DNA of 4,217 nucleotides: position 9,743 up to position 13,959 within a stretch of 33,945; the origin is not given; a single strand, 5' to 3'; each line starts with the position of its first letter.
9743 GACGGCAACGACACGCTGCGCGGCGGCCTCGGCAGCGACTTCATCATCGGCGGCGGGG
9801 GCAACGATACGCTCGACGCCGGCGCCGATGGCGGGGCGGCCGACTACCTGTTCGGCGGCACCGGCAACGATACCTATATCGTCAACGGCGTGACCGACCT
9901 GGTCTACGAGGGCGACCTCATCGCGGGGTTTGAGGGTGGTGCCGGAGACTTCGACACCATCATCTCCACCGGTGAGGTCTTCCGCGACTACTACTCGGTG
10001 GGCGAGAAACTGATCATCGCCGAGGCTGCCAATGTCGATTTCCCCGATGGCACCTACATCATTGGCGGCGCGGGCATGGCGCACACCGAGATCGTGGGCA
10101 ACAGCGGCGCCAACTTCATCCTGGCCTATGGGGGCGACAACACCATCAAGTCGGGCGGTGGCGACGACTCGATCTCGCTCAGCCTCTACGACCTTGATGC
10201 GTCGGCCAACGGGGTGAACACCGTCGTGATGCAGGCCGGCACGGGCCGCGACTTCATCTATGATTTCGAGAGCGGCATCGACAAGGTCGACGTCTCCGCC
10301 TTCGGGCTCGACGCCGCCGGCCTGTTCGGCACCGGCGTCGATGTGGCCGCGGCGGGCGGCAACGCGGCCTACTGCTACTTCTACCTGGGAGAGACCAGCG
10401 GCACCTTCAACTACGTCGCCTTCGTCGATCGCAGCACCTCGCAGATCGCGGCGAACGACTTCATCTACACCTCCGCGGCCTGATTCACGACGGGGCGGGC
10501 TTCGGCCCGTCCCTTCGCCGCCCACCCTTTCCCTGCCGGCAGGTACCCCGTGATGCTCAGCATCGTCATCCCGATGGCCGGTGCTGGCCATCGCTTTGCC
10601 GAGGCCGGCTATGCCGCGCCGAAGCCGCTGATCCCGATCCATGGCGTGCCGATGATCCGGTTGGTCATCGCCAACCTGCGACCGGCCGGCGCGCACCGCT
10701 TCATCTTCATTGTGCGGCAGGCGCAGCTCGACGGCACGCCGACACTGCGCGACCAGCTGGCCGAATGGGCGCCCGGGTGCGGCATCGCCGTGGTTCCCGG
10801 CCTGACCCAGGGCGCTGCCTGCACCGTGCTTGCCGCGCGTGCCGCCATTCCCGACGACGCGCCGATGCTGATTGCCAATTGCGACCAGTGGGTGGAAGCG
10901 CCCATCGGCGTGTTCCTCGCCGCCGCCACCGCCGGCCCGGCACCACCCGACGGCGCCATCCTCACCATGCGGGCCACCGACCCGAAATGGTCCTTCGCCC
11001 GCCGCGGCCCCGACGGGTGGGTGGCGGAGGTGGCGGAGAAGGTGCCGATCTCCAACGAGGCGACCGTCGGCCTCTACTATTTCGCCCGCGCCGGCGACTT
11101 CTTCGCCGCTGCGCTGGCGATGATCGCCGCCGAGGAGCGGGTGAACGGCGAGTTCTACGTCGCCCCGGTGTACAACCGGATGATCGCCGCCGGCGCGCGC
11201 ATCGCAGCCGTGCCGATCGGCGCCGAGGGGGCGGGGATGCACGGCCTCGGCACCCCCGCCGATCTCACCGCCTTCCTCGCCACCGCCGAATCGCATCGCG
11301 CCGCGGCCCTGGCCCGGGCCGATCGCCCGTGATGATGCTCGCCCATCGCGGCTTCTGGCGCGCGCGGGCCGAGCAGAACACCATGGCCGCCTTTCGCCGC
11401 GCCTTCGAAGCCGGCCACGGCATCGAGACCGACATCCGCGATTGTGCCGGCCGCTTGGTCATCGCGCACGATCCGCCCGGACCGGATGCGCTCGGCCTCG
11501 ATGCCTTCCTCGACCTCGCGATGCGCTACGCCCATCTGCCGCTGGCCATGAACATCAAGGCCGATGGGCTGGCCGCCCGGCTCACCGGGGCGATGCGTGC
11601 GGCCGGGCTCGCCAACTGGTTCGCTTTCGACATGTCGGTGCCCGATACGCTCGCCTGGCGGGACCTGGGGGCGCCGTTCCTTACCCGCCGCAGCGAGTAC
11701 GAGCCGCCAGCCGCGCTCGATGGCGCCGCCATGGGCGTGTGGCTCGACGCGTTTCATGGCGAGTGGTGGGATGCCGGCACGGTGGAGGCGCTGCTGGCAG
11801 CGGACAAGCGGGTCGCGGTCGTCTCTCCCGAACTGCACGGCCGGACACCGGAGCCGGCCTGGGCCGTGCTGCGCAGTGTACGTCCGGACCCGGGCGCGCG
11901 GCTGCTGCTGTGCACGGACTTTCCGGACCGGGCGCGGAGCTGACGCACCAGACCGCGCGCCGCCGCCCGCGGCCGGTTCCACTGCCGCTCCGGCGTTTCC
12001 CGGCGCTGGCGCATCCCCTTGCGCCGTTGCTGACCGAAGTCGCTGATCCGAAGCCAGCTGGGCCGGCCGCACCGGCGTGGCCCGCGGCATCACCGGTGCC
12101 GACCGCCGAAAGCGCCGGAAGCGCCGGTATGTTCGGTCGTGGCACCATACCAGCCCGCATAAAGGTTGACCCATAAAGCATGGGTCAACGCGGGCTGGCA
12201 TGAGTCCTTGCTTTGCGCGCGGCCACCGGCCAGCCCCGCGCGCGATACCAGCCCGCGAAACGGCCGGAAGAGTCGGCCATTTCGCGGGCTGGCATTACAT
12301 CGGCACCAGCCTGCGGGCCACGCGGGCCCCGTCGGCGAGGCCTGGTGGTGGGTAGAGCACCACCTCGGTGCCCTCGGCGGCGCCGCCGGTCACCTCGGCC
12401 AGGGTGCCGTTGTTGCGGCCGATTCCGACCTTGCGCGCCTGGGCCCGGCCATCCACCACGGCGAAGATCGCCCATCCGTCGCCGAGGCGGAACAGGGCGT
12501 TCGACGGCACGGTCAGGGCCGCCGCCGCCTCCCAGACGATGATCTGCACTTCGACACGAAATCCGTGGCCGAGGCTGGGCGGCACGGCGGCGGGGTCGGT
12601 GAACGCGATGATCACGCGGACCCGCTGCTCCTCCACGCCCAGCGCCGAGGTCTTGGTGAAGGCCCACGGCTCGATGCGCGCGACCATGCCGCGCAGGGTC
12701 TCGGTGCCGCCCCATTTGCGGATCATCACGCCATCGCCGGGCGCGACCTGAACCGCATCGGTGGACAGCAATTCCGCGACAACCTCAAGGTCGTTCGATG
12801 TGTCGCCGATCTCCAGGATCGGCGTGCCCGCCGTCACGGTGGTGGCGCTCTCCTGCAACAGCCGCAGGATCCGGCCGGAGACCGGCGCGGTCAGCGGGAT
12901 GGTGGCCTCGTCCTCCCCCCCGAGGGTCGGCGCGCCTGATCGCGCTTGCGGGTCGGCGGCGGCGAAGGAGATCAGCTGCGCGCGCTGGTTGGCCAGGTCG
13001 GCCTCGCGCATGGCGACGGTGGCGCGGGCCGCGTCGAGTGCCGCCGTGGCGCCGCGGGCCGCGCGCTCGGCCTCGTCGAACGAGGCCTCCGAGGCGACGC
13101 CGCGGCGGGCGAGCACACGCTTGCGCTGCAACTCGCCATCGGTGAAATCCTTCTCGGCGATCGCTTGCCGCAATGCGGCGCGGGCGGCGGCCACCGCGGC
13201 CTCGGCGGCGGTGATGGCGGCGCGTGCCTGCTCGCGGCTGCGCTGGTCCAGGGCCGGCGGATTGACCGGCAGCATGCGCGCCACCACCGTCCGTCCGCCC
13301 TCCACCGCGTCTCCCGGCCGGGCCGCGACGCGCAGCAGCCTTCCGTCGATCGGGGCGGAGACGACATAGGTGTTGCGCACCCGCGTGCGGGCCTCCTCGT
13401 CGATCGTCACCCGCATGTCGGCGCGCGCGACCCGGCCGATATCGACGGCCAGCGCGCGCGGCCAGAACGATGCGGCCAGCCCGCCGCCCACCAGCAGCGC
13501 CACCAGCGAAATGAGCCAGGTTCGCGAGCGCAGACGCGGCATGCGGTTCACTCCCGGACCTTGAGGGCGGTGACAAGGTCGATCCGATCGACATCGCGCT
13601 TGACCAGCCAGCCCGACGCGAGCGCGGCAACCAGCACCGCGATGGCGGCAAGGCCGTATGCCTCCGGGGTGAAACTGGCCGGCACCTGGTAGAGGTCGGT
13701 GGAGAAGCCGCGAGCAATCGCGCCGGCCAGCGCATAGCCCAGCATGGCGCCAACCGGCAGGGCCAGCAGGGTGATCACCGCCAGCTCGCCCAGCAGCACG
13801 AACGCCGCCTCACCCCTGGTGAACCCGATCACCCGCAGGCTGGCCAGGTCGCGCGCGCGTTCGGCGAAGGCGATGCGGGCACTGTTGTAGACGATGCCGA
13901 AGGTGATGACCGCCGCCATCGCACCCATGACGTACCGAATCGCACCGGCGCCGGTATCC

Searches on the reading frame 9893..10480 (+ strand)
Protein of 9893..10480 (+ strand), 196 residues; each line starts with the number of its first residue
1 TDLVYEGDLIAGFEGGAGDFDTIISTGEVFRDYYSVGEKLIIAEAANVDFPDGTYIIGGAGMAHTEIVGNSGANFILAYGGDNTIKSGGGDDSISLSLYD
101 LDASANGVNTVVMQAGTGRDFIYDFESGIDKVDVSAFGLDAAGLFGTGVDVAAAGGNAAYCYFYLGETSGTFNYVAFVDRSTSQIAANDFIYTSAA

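Call 67: search_solved_structures(query=window:9893-10480:+, max_evalue=1, show_alignments=2)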
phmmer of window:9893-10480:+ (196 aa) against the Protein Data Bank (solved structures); distinct sequences matched with E-value up to 1: 7.
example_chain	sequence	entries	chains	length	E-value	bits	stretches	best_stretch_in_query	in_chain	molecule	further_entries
2ml2_A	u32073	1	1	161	0.00013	25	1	64-192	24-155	Poly(beta-D-mannuronate) C5 epimerase 6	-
2ml3_A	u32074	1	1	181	0.0013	21.7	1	63-193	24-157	Poly(beta-D-mannuronate) C5 epimerase 6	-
2ml1_A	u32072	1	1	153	0.035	17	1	52-195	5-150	Poly(beta-D-mannuronate) C5 epimerase 6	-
1nxj_A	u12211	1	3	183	0.043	16.7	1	15-111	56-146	Probable S-adenosylmethionine:2-demethylmenaquinone methyltransferase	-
2agm_A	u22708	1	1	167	0.12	15.3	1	52-193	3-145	Poly(beta-D-mannuronate) C5 epimerase 4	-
8ro1_L1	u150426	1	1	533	0.12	15.2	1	14-69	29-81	CWF19-like protein 1 homolog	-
7rah_E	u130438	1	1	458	0.25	14.2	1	43-93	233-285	Bifunctional adenylate cyclase toxin/hemolysin CyaA,Bifunctional adenylate cyclase toxin/h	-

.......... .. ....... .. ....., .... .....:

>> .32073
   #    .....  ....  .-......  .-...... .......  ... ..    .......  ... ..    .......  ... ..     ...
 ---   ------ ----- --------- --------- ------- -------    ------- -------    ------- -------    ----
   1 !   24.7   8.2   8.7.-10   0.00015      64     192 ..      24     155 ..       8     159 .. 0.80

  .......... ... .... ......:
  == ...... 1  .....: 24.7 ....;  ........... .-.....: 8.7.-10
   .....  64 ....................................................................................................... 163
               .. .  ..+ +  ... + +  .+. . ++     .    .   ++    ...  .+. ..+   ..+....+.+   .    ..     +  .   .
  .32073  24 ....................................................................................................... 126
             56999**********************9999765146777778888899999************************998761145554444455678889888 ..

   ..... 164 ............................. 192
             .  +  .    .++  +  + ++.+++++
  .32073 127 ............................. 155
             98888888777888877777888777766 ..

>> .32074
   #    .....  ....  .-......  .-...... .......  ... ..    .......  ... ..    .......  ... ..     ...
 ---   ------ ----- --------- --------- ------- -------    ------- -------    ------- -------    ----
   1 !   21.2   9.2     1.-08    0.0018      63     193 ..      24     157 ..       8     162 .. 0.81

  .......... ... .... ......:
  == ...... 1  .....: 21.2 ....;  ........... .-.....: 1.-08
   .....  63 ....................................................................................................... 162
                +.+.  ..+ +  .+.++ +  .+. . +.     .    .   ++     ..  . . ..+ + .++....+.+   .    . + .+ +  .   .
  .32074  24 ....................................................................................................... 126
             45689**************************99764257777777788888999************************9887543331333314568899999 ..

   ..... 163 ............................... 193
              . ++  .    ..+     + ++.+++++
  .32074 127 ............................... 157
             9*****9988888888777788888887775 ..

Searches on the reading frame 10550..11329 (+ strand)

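Call 11: search_protein_families(library=pfam, proteins=[window:10550-11329:+], max_evalue=0.001)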
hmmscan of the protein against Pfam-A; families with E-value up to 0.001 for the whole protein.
window:10550-11329:+ (260 aa): 2 families
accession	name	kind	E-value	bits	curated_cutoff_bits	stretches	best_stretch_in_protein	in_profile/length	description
PF12804.13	NTP_transf_3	-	3.1e-09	37.6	27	1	6-113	2-96/160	MobA-like NTP transferase domain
PF00483.29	NTP_transferase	-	1.1e-08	35.4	21.2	1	9-180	6-182/245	Nucleotidyl transferase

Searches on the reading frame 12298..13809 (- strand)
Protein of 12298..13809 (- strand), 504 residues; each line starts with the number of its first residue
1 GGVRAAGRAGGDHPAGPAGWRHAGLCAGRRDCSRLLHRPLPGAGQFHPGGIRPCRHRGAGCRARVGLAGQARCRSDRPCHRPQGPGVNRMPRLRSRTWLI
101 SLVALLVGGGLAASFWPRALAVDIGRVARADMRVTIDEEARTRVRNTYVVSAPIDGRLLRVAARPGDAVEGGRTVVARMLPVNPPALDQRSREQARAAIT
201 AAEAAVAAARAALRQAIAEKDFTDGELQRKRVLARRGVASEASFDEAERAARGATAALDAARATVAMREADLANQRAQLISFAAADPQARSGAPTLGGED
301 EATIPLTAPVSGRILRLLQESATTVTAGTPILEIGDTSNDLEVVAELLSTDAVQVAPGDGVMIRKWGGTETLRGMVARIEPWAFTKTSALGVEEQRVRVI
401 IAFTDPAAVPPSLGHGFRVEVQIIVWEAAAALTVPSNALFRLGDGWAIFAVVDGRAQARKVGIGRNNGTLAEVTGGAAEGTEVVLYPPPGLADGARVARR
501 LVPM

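Call 11: search_protein_families(library=pfam, proteins=[window:12298-13809:-], max_evalue=0.001)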
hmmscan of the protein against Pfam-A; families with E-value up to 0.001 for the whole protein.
window:12298-13809:- (504 aa): 3 families
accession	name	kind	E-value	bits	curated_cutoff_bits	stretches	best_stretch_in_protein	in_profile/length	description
PF13437.12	HlyD_3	-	9.4e-11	42.8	22.2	1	306-403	2-93/106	HlyD family secretion protein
PF16576.10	HlyD_D23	-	1.3e-07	31.6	30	1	271-387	78-192/214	Barrel-sandwich domain of CusB or HlyD membrane-fusion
PF00364.28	Biotin_lipoyl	-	0.00018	21.7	22.1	0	302-334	41-73/73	Biotin-requiring enzyme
